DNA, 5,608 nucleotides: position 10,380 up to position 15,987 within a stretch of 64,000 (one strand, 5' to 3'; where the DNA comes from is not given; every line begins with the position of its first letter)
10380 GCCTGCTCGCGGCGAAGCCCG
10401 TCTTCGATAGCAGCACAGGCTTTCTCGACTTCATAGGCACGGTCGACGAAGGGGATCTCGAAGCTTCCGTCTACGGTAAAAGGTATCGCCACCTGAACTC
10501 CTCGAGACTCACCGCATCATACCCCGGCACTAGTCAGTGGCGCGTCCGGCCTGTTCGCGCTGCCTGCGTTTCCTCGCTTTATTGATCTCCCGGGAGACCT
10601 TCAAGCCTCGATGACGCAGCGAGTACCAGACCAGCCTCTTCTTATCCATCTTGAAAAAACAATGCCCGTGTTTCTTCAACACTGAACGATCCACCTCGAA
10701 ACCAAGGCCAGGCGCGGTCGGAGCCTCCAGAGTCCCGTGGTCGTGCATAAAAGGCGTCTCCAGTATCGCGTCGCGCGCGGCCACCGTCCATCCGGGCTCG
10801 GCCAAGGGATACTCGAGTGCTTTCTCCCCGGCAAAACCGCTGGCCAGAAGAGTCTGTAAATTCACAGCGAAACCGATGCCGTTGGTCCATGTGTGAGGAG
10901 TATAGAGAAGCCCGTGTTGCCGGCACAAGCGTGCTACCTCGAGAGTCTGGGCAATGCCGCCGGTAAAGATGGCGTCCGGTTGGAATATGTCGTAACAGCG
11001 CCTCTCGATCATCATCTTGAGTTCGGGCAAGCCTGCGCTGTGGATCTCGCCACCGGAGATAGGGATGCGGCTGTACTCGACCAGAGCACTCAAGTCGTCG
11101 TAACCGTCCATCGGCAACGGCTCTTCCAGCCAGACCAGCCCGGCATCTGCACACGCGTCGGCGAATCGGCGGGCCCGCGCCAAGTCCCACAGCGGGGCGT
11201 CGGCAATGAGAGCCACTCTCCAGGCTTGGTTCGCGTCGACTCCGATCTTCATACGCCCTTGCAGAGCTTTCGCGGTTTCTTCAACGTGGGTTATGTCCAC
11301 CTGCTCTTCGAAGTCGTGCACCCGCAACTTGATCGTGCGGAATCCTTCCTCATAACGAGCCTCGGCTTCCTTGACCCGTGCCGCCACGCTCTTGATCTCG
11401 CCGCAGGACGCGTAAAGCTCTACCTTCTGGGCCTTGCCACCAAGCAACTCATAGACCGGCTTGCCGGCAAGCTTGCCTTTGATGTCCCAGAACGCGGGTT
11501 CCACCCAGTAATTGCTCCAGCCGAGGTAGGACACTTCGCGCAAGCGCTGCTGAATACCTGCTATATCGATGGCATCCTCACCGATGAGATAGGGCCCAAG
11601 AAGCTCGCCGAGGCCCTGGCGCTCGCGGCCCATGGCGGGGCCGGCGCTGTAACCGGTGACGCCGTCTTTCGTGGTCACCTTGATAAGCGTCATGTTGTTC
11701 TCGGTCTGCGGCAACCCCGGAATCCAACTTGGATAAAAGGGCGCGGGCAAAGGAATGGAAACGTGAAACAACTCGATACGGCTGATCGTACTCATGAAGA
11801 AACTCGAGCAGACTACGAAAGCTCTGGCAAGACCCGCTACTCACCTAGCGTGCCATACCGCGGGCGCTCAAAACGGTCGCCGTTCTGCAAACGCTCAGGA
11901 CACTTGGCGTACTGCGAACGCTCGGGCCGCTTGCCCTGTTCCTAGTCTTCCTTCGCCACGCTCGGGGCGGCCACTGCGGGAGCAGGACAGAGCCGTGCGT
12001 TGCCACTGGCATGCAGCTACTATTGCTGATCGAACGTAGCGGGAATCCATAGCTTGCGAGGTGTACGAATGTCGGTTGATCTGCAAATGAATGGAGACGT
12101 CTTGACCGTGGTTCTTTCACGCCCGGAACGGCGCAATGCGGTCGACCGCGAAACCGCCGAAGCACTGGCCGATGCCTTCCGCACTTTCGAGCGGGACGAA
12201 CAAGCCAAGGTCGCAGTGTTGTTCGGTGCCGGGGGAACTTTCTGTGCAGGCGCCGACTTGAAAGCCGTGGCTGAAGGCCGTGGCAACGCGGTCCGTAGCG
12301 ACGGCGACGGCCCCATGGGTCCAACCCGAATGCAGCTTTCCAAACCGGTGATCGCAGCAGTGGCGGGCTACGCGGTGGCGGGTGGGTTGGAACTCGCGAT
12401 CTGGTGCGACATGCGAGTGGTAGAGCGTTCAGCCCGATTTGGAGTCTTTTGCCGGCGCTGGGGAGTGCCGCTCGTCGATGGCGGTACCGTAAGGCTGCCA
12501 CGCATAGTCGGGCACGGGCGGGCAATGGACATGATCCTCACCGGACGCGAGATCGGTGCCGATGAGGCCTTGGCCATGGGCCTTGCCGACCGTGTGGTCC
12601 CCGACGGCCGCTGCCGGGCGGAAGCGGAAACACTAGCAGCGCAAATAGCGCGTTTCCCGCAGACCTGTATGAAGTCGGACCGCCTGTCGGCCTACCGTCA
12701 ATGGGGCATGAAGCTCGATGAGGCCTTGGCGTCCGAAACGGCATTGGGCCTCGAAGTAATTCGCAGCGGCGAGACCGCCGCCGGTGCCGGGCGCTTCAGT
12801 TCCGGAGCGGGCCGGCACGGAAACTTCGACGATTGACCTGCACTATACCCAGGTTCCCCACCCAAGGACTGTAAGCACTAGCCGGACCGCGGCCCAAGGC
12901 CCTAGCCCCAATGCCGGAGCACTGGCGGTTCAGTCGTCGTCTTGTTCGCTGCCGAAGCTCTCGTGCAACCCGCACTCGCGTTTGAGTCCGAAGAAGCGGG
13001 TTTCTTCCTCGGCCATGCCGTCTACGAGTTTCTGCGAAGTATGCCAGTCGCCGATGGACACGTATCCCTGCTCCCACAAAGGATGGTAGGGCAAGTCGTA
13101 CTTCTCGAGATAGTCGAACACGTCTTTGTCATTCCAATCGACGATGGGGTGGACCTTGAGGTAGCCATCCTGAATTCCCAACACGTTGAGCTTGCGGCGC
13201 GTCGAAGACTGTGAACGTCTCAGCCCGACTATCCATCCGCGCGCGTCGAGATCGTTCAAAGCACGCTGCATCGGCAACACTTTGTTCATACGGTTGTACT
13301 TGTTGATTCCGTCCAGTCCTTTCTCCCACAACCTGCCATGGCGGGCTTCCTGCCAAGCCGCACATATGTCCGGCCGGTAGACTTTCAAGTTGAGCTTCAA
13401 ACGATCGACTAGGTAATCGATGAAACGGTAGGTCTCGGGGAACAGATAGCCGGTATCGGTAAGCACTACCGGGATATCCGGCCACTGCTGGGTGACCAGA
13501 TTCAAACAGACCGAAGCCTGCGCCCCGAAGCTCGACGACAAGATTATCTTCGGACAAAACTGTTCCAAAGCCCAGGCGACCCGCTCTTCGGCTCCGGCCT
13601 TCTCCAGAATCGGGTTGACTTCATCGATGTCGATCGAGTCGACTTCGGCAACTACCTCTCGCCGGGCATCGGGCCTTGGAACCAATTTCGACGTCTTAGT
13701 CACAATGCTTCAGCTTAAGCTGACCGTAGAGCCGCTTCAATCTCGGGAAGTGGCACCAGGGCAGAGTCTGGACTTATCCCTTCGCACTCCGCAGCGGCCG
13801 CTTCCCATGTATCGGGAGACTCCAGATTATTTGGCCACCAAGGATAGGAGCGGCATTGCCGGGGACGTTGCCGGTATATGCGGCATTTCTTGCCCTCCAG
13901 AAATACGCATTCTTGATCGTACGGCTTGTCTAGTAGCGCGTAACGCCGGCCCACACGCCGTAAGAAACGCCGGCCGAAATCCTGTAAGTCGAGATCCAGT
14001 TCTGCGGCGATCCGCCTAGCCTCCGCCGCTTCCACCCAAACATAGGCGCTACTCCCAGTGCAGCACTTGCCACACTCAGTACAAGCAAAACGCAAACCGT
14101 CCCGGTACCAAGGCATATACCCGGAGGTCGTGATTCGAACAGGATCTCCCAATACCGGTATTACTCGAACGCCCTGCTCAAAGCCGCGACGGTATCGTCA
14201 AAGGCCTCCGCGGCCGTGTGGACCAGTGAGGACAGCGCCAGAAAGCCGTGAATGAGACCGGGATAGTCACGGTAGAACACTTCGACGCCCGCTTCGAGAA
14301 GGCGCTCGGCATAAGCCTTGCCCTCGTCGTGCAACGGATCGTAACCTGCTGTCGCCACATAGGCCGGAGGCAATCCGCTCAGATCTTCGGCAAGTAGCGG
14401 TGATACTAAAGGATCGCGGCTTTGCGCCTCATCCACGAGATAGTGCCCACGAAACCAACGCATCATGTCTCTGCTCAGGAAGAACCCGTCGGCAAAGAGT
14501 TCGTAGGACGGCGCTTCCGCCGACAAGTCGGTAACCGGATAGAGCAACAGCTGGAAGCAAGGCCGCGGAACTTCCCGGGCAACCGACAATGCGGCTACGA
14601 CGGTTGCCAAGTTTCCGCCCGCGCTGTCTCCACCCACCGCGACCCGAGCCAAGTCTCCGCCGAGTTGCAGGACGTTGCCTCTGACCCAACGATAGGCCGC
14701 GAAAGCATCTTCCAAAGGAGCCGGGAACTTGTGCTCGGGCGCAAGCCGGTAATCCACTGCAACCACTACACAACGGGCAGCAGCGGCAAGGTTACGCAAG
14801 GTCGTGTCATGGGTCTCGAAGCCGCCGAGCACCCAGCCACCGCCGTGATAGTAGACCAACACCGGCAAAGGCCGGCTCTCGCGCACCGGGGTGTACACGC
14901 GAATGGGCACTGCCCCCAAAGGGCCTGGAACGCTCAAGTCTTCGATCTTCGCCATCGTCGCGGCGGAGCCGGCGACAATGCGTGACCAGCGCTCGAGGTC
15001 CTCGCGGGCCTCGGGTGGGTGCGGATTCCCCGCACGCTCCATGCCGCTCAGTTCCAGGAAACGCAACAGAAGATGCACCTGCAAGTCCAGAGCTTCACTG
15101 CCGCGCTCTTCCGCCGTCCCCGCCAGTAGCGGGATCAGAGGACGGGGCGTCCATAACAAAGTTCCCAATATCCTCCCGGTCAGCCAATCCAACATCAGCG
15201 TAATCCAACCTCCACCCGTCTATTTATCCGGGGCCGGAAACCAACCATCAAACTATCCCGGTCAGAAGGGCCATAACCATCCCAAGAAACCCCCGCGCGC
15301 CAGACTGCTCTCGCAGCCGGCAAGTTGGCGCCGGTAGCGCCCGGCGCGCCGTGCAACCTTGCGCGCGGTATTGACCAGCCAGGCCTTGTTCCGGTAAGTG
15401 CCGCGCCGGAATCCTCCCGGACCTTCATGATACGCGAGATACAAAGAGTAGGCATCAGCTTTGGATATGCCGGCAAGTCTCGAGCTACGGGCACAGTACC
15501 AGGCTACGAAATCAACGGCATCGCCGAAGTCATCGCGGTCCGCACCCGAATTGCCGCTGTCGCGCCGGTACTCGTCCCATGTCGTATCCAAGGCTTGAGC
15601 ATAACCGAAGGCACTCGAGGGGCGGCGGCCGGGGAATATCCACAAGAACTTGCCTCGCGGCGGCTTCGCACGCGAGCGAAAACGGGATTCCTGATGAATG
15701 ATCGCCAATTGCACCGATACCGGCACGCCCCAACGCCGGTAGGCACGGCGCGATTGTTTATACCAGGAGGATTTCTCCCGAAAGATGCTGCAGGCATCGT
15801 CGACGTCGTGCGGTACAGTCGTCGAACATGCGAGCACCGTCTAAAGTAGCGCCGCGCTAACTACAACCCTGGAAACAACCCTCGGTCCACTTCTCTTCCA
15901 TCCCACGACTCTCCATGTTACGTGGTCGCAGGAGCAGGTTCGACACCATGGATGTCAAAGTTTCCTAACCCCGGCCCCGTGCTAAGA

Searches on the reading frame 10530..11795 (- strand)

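Call 36: search_protein_families(library=pfam, proteins=[window:10530-11795:-], max_evalue=0.001)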
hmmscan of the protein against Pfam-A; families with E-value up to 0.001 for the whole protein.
window:10530-11795:- (421 aa): 2 families
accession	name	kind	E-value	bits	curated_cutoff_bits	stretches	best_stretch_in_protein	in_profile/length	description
PF13378.12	MR_MLE_C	-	1.7e-47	162.4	29.4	1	141-371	3-218/219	Enolase C-terminal domain-like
PF02746.21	MR_MLE_N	-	8.7e-12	45.7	22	1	32-119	25-117/117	Mandelate racemase / muconate lactonizing enzyme, N-terminal domain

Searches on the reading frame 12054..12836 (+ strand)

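Call 36: search_protein_families(library=pfam, proteins=[window:12054-12836:+], max_evalue=0.001)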
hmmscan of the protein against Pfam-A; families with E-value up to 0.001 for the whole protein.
window:12054-12836:+ (260 aa): 2 families
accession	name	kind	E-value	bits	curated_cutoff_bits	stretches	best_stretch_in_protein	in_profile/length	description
PF00378.25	ECH_1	-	5.1e-46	157.5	27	1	13-240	3-232/251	Enoyl-CoA hydratase/isomerase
PF16113.10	ECH_2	-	1.1e-20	74.8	27.2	1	18-197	3-187/335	Enoyl-CoA hydratase/isomerase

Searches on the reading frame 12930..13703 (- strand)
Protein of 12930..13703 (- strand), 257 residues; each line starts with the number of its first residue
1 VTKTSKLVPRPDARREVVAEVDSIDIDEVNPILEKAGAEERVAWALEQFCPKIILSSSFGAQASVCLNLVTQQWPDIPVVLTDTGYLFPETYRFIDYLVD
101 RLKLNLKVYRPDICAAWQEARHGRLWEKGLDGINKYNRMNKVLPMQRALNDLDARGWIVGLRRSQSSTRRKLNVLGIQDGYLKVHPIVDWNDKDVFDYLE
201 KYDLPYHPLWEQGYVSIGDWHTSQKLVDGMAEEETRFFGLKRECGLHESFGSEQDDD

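Call 37: search_protein_families(library=pfam, proteins=[window:12930-13703:-], max_evalue=0.001)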
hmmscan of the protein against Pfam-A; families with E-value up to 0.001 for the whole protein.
window:12930-13703:- (257 aa): 1 family
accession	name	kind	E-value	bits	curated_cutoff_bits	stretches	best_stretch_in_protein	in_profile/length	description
PF01507.26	PAPS_reduct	-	3.4e-53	180.7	22.5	1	53-224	2-174/175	Phosphoadenosine phosphosulfate reductase domain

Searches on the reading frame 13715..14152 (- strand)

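Call 37: search_protein_families(library=pfam, proteins=[window:13715-14152:-], max_evalue=0.001)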
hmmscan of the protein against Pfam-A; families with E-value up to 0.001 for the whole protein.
window:13715-14152:- (145 aa): 1 family
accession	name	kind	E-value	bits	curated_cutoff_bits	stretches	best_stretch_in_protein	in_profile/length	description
PF03692.20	CxxCxxCC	-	2.9e-12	47.6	23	1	23-123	1-84/85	Putative zinc- or iron-chelating domain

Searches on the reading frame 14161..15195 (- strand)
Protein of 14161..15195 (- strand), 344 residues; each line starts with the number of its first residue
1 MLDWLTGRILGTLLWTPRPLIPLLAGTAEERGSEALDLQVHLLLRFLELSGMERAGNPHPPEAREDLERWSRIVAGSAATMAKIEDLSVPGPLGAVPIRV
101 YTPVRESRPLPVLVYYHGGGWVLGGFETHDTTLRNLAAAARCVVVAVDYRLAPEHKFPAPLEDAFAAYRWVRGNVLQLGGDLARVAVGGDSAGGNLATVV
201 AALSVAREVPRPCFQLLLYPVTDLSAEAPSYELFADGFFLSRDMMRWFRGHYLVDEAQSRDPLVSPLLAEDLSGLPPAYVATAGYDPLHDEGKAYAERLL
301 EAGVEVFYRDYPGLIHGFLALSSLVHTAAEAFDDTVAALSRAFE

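Call 37: search_protein_families(library=pfam, proteins=[window:14161-15195:-], max_evalue=0.001)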
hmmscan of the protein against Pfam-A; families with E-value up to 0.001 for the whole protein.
window:14161-15195:- (344 aa): 4 families
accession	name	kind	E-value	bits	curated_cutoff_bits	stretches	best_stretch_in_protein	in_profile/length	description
PF07859.19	Abhydrolase_3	-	1.4e-78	263.9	25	1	113-319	1-209/210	alpha/beta hydrolase fold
PF20434.5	BD-FAE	-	4.3e-21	75.9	26.8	1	100-209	3-115/215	BD-FAE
PF00135.34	COesterase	-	1.4e-14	54.4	27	1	100-205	90-205/515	Carboxylesterase family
PF10340.15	Say1_Mug180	-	5.8e-06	25.8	21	1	111-197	123-209/374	Steryl acetyl hydrolase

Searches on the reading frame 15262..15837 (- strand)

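Call 37: search_protein_families(library=pfam, proteins=[window:15262-15837:-], max_evalue=0.001)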
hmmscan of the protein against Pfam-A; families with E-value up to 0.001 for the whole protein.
window:15262-15837:- (191 aa): 2 families
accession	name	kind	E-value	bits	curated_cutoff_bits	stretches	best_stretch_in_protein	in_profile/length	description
PF19489.4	SLT_4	-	5.4e-75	251.5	27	1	2-175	11-184/184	Transglycosylase SLT domain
PF01464.25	SLT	-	1.3e-05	25.1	21.3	1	31-146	5-104/117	Transglycosylase SLT domain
